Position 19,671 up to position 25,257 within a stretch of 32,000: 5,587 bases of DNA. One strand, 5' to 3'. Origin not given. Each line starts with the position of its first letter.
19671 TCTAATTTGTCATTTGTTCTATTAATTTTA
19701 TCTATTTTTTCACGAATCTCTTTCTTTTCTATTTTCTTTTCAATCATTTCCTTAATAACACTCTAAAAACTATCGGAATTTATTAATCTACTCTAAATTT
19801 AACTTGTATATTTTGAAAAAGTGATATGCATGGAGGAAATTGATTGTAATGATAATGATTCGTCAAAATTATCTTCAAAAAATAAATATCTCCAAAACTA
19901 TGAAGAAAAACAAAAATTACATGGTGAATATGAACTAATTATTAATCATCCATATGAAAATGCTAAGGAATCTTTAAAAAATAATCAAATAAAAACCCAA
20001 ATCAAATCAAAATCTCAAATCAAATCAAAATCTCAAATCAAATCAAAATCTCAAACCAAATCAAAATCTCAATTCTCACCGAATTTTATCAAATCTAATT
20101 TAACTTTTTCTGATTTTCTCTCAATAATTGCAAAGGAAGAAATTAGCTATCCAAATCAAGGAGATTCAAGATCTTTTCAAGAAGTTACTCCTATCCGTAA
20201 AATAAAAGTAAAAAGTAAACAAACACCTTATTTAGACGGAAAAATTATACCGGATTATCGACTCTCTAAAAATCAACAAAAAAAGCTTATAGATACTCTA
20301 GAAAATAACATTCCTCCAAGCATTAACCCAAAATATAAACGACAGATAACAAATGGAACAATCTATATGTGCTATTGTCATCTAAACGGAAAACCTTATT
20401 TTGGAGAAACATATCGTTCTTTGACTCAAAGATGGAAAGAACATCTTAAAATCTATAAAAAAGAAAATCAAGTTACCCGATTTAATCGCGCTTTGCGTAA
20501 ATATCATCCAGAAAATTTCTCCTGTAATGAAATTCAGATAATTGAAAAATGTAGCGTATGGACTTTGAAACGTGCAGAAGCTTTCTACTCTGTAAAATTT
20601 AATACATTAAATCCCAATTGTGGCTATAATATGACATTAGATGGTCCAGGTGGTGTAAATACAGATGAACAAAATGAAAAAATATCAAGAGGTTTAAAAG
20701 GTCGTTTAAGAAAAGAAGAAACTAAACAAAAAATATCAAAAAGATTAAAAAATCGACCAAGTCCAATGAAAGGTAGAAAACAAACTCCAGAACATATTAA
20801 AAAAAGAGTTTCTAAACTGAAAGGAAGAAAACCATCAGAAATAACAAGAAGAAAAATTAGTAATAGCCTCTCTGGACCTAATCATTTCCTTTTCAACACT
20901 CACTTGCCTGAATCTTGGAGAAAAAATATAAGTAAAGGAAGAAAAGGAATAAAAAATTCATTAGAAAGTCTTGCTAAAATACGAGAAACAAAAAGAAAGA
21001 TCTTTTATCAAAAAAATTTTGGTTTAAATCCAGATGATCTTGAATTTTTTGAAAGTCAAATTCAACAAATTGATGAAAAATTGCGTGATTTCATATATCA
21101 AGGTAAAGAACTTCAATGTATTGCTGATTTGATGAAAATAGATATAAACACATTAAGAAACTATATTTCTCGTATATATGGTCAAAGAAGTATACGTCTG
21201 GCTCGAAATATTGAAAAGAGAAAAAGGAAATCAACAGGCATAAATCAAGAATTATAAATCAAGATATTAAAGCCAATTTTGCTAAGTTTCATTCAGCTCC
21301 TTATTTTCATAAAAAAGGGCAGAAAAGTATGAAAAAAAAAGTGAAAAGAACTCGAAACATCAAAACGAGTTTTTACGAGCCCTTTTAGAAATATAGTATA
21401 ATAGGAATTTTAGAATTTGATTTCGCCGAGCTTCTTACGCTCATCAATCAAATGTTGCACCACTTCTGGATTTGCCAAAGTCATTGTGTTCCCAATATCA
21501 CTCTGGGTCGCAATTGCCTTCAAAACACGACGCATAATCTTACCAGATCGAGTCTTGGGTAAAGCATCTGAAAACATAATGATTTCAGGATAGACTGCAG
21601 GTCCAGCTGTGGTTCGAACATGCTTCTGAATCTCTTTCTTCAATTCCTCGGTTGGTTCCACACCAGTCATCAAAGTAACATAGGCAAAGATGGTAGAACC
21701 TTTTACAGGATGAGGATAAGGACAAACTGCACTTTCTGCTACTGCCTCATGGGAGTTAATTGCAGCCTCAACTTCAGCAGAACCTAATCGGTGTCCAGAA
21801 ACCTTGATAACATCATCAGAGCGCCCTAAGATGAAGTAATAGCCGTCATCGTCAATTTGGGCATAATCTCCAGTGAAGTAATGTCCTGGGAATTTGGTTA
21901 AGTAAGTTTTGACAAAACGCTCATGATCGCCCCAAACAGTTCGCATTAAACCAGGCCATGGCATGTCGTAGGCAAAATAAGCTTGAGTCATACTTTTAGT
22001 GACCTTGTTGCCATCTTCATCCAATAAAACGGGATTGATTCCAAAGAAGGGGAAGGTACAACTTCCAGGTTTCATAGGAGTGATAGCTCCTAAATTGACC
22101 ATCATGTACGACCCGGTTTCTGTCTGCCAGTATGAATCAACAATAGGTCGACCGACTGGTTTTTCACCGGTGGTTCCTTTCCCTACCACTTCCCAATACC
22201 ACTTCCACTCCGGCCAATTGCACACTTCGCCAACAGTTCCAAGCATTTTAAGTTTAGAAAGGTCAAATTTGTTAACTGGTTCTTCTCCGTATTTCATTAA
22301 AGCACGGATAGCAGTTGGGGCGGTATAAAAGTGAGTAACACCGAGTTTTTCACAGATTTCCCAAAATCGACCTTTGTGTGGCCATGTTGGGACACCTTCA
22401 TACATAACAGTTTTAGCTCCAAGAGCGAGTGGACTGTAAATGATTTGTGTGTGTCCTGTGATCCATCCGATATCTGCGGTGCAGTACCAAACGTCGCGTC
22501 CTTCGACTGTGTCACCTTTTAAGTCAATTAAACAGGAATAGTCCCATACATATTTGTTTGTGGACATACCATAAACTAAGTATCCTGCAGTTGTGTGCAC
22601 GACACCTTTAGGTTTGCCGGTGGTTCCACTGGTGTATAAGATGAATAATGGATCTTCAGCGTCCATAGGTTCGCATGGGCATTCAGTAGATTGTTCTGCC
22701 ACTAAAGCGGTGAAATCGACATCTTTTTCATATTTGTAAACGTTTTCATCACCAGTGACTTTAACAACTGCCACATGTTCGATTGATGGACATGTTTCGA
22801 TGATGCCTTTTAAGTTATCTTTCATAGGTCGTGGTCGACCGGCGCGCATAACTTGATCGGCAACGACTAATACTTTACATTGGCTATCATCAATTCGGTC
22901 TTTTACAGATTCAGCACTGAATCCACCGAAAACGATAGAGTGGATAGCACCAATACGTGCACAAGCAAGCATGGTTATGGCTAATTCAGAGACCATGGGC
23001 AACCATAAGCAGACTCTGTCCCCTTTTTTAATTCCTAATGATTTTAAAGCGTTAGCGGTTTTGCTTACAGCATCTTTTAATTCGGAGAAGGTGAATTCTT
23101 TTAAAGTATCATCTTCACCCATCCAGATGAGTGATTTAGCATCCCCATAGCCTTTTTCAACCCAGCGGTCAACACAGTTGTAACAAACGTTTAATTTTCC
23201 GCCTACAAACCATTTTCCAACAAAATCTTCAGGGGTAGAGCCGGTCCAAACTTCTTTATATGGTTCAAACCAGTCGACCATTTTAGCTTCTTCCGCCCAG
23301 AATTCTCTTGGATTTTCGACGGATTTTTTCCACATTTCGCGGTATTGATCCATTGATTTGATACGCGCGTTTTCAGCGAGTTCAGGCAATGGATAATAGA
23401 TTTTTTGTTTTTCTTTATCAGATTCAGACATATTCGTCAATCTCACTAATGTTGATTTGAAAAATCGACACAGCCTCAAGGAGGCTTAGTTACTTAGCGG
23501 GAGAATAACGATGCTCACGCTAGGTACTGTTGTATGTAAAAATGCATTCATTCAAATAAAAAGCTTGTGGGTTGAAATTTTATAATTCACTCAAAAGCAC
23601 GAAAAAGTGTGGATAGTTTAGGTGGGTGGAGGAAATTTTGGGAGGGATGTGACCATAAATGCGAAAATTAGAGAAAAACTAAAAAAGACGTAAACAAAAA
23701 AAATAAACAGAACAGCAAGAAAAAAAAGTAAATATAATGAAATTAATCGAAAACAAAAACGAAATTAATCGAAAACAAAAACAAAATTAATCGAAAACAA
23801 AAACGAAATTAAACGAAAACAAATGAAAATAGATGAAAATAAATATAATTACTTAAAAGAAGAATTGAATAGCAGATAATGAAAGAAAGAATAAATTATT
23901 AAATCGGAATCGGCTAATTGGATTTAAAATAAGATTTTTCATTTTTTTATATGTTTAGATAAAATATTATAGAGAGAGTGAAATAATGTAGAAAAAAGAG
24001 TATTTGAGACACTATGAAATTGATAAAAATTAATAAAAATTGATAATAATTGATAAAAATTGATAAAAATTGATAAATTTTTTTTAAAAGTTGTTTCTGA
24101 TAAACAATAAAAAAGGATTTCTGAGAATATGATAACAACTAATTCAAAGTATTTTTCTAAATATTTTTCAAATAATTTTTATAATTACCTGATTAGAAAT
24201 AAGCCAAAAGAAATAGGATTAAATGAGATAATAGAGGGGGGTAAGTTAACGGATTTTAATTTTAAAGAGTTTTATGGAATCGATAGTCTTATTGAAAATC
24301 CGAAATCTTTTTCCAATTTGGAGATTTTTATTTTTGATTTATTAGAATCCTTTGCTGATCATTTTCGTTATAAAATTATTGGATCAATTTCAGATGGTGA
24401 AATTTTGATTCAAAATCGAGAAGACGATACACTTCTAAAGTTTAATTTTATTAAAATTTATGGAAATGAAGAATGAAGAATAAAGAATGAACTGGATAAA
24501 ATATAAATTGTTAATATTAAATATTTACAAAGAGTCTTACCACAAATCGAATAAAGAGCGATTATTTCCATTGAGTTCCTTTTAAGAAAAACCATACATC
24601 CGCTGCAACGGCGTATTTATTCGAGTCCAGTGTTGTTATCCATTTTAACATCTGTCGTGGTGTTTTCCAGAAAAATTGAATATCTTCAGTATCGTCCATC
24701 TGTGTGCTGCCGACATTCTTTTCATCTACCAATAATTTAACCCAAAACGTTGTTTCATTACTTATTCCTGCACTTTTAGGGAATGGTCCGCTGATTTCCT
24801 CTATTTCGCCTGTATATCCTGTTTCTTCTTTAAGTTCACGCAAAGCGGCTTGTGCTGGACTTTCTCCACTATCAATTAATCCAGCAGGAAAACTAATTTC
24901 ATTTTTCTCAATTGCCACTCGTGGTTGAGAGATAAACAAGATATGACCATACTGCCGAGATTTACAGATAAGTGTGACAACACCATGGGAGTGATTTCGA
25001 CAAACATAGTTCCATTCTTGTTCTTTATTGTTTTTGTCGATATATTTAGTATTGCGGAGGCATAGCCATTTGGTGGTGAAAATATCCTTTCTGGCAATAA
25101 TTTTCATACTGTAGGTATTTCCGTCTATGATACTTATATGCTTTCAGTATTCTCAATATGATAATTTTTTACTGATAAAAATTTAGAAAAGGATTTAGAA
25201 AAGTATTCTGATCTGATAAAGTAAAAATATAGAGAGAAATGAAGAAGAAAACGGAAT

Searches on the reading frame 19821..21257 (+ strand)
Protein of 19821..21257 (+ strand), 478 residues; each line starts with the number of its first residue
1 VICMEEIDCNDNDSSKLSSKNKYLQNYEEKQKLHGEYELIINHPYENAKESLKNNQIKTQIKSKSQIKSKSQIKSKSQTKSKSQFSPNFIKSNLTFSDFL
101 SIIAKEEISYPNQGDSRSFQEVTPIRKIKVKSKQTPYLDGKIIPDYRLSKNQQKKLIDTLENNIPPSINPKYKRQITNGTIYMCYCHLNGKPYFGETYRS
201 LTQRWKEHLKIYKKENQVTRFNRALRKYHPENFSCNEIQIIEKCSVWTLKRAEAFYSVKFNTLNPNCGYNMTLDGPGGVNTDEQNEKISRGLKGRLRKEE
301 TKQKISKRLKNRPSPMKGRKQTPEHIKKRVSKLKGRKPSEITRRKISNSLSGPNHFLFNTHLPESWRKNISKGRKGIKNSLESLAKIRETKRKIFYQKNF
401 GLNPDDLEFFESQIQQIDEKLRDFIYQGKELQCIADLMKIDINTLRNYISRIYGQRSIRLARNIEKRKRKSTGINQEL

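Call 7: search_protein_families(library=pfam, proteins=[window:19821-21257:+], max_evalue=0.01)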
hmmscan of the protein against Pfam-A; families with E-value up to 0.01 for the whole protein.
window:19821-21257:+ (478 aa): 1 family
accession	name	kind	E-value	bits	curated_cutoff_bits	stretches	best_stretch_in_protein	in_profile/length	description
PF07460.16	NUMOD3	-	1.5e-09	38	20.4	2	335-371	1-37/37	NUMOD3 motif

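Call 10: search_protein_families(library=phrogs, proteins=[window:19821-21257:+], max_evalue=0.01)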
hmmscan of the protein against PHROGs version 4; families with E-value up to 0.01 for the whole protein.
window:19821-21257:+ (478 aa): 2 families
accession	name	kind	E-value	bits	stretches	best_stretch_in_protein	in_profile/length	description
phrog_314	-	DNA, RNA and nucleotide metabolism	5.1e-14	53.1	1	178-385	178-360/574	homing endonuclease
phrog_5123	-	DNA, RNA and nucleotide metabolism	0.0015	19.4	1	181-275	4-92/152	homing endonuclease with GIY-YIG motif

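Call 11: search_protein_families(library=ncbifam, proteins=[window:19821-21257:+], max_evalue=0.01)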
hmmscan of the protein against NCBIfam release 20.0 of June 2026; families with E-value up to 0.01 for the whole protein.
window:19821-21257:+ (478 aa): 0 families

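Call 35: find_homologous_proteins(query=window:19830-21254:+)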
Query window:19830-21254:+ (475 aa): 38 proteins with E <= 0.001 among 8000 candidates. Only proteins of 261 to 832 residues were searched: fused or split forms outside these lengths cannot appear, so this answer is no evidence that the protein stands alone or is whole; lengths 'longer' or 'shorter' looks for them.
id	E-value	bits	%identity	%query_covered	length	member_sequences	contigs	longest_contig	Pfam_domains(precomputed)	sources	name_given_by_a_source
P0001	5.5e-113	397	54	79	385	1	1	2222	PF07460.17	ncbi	ncbi:MAG: NUMOD3 domain-containing DNA-binding protein, partial [Promethearchaeota archaeon]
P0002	1.0e-13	70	35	37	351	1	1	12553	PF07460.17,PF01541.31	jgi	-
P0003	1.7e-13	69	34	41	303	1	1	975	PF07460.17,PF01541.31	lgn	-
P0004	1.0e-11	63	29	56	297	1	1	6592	PF07460.17,PF01541.31,PF20987.4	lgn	-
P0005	4.6e-11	61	36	32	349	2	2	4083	PF07460.17,PF01541.31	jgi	jgi:group I intron endonuclease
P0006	6.1e-11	60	32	33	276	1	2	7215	PF07460.17,PF01541.31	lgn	-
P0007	2.6e-10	58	35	36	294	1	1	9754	PF07460.17,PF01541.31,PF22083.3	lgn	-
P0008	7.1e-10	57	34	44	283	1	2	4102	PF07460.17,PF01541.31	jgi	jgi:group I intron endonuclease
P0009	9.5e-9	53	30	38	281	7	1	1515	PF07460.17,PF01541.31,PF22083.3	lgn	-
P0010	7.8e-8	50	32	42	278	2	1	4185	PF07460.17,PF01541.31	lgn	-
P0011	1.1e-7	50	31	36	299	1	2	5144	PF07460.17,PF01541.31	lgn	-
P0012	1.6e-7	49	30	37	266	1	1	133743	PF07460.17,PF01541.31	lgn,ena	-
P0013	1.7e-7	49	32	49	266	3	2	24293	PF07460.17,PF01541.31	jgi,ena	jgi:group I intron endonuclease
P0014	2.1e-7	49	31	44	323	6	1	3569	PF07460.17,PF01541.31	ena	-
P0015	2.4e-7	49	37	33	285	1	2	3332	PF07460.17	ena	-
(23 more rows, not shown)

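Call 37: find_encoding_contigs(protein=P0001, flank=5000)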
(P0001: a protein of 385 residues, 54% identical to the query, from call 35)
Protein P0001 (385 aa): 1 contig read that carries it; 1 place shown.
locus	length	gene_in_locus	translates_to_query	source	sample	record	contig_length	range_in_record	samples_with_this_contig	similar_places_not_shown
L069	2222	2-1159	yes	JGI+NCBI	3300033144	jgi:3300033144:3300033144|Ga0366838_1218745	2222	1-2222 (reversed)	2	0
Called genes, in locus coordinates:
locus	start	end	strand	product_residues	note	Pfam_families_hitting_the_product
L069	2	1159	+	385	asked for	PF07460:NUMOD3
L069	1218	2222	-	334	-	PF00501:AMP-binding, PF13193:AMP-binding_C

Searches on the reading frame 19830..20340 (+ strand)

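Call 84: search_protein_families(library=pfam, proteins=[window:19830-20340:+], max_evalue=10)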
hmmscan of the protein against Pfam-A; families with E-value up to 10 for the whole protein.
window:19830-20340:+ (170 aa): 1 family
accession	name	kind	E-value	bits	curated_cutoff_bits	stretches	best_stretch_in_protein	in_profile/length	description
PF00940.24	RNA_pol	-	0.0084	15.4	22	1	34-89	257-307/448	DNA-dependent RNA polymerase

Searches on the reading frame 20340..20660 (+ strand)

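Call 84: search_protein_families(library=pfam, proteins=[window:20340-20660:+], max_evalue=10)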
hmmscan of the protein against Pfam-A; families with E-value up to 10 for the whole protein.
window:20340-20660:+ (107 aa): 3 families
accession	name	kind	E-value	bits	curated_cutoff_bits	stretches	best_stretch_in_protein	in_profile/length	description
PF01541.30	GIY-YIG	-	6.7e-06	26.7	22.6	1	6-75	2-59/78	GIY-YIG catalytic domain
PF17293.8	Arm-DNA-bind_5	-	0.016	16.2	22.6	1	6-72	14-67/87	Arm DNA-binding domain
PF25242.1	Ubiquitin_UBP8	-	0.054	13.6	27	1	36-52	14-30/55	UBP8-like, ubiquitin-like domain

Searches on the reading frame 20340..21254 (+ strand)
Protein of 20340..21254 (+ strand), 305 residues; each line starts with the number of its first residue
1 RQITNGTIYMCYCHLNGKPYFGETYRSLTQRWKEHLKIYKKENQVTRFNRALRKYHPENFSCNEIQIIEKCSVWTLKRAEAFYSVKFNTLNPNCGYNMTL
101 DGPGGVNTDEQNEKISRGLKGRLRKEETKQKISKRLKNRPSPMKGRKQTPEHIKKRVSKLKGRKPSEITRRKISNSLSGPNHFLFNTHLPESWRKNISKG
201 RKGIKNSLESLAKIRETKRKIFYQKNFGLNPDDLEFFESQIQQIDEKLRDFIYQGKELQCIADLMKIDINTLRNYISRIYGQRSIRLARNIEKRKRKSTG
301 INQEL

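Call 50: search_solved_structures(query=window:20340-21254:+, max_evalue=0.01, show_alignments=1)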
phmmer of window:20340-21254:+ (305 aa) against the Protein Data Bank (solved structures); distinct sequences matched with E-value up to 0.01: 0.

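Call 85: search_dna_similar(query=window:20340-21254:+, collection=phages, mode=protein, max_rows=12)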
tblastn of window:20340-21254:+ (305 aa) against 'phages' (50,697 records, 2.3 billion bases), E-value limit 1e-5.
Records with a match: 55; places in all: 56; records where one place covers at least 80% of the query: 0.
Best place of each record, by identity: <60% 55.
By first word of the organism name: Vibrio 11; Bacillus 10; Enterococcus 10; Salmonella 8; uncultured 8; Clostridium 2; Bacteriophage 2; Staphylococcus 1; Eggerthella 1; bajarodcaudo 1; and 1 more.
By host as written in the record: - 18; Enterococcus faecalis 6; Salmonella enterica 5; Bacillus cereus 5; Clostridium sp. 2; Enterococcus faecium 2; Enterococcus faecalis 8413 2; Bacillus cereus VKM B-370 2; and 11 more.
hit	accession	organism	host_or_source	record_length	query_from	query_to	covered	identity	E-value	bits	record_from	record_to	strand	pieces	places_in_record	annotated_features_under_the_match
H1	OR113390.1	Clostridium phage vB_CtyS-FA70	Clostridium sp.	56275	6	206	66%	37.3%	4e-21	99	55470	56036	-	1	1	ITEVIR: putative intron-associated endonuclease 1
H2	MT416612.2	Bacillus phage YungSlug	Bacillus thuringiensis kurstaki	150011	3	217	70%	31.3%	2e-11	70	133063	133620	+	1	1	endonuclease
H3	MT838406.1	Bacteriophage sp.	human fecal samples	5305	3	203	66%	31.9%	5e-11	69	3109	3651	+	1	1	record has no annotation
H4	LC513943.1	Enterococcus phage vB_EfaS-DELF1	Enterococcus faecalis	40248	7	179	57%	33.7%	5e-9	63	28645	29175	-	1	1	putative truncated GIY-YIG endonuclease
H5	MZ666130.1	Enterococcus phage Bp29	Enterococcus faecium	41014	7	179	57%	33.7%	5e-9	63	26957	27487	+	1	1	GIY-YIG domain-containing protein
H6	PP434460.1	Enterococcus phage BUCT630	Enterococcus faecium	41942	8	179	56%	33.7%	7e-10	66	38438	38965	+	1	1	GIY-YIG domain-containing protein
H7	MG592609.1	Vibrio phage 1.244.A._10N.261.54.C3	Vibrio sp. sp. F13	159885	15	177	53%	34.1%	4e-11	69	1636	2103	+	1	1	coil containing protein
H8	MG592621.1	Vibrio phage 1.255.O._10N.286.45.F1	Vibrio splendidus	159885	15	177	53%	34.1%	4e-11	69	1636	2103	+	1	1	coil containing protein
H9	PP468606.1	Staphylococcus phage SpP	Staphylococcus saprophyticus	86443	6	155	49%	36.4%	9e-9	62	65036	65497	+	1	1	hypothetical protein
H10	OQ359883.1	Salmonella phage vB_SenM_UTK0004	Salmonella enterica subsp. enterica ...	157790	5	176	56%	30.8%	3e-8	61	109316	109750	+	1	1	hypothetical protein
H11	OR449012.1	Salmonella phage Mansal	Salmonella enterica subsp. enterica ...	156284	5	176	56%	30.8%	5e-8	60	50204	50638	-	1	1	GIY-YIG endonuclease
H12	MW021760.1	Salmonella phage SilasIsHot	Salmonella enterica serovar Typhimurium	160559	5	176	56%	30.8%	5e-8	60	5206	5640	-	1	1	putative GIY-YIG nuclease family protein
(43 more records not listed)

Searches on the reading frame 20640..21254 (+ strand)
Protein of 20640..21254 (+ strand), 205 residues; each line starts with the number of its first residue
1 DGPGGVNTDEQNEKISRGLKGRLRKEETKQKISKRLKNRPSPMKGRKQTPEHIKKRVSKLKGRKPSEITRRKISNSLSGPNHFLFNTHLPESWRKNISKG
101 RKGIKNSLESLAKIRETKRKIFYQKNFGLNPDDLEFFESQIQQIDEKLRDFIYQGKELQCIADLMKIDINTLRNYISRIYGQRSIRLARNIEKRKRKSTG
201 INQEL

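Call 84: search_protein_families(library=pfam, proteins=[window:20640-21254:+], max_evalue=10)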
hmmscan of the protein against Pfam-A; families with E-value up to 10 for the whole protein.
window:20640-21254:+ (205 aa): 4 families
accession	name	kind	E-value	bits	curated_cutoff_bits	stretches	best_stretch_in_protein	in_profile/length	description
PF07460.16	NUMOD3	-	1.1e-10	41.7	20.4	2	62-98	1-37/37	NUMOD3 motif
PF19745.5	FUT8_N_cat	-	0.033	13.4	27.6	1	9-134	56-178/499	Alpha-(1,6)-fucosyltransferase N- and catalytic domains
PF13901.12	RH_dom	-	0.038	14.3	28.1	1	97-180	56-138/206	Rubicon Homology Domain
PF08565.17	CDC37_M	-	0.073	13.5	25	1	136-183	36-82/113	Cdc37 Hsp90 binding domain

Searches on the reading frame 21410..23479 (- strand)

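Call 7: search_protein_families(library=pfam, proteins=[window:21410-23479:-], max_evalue=0.01)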
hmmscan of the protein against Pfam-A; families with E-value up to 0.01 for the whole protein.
window:21410-23479:- (689 aa): 3 families
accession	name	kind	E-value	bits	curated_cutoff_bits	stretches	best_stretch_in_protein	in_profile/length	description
PF00501.34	AMP-binding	-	1.5e-74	251.5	29.9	1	109-493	6-364/384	AMP-binding enzyme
PF13193.12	AMP-binding_C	-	9e-21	75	24.5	1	569-647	1-76/76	AMP-binding enzyme C-terminal domain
PF16177.11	ACAS_N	-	9.7e-21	73.8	27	1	46-102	1-55/55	Acetyl-coenzyme A synthetase N-terminus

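Call 11: search_protein_families(library=ncbifam, proteins=[window:21410-23479:-], max_evalue=0.01)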
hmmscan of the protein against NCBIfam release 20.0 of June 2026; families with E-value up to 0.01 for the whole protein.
window:21410-23479:- (689 aa): 105 families (the best 25 are shown)
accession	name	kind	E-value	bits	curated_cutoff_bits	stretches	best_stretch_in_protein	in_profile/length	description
NF001208.0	PRK00174.1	subfamily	3.2e-254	845.2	657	1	20-683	4-647/649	acetate--CoA ligase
TIGR02188.1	Ac_CoA_lig_AcsA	equivalog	4.9e-248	824.5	724.95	1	41-679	2-628/629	acetate--CoA ligase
NF007815.0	PRK10524.1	equivalog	1.1e-170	569.2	955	1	44-677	2-623/629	propionate--CoA ligase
TIGR02316.1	propion_prpE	equivalog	9.5e-157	523.3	827.4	1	45-676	2-621/628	propionate--CoA ligase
NF003313.0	PRK04319.1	equivalog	3.6e-139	464.6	729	1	89-669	36-573/574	acetate--CoA ligase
NF002937.0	PRK03584.1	subfamily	1.2e-106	357.4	639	1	35-681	27-652/657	acetoacetate--CoA ligase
TIGR01217.1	ac_ac_CoA_syn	equivalog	1.7e-82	277.6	520.9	1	40-676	31-643/652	acetoacetate--CoA ligase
NF047394.1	AcylCoAsynMbcS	equivalog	4.9e-67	226.7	850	1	104-656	19-519/525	acyl-CoA synthetase MbcS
NF004837.0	PRK06187.1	subfamily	2.6e-61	207.5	476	1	126-659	31-524/531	long-chain-fatty-acid--CoA ligase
TIGR02262.1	benz_CoA_lig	subfamily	4.5e-53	180.7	375.25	1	96-654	3-506/508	benzoate-CoA ligase family protein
NF006182.0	PRK08316.1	subfamily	2.3e-51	174.9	663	1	127-656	35-516/523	fatty acyl-CoA synthetase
NF005714.0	PRK07529.1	subfamily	1.6e-50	172.1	632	1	122-673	57-592/640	acyl-CoA synthetase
NF006181.0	PRK08314.1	subfamily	1.4e-46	158.9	705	1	127-657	48-554/563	long-chain-fatty-acid--CoA ligase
NF053567.1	HBDA_AROS1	equivalog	7.6e-46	156.6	1000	1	94-655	10-517/523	3-hydroxybenzoate--CoA ligase HbdA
TIGR03098.1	ligase_PEP_1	hypoth_equivalog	2.8e-44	151.4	592.35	2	127-299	24-187/517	acyl-CoA ligase (AMP-forming), exosortase A system-associated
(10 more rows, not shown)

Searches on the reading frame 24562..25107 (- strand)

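Call 7: search_protein_families(library=pfam, proteins=[window:24562-25107:-], max_evalue=0.01)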
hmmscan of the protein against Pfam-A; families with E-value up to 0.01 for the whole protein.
window:24562-25107:- (181 aa): 1 family
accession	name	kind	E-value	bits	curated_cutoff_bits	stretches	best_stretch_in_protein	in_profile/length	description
PF00293.34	NUDIX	-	9.7e-15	55.2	21.1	1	47-157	8-120/134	NUDIX domain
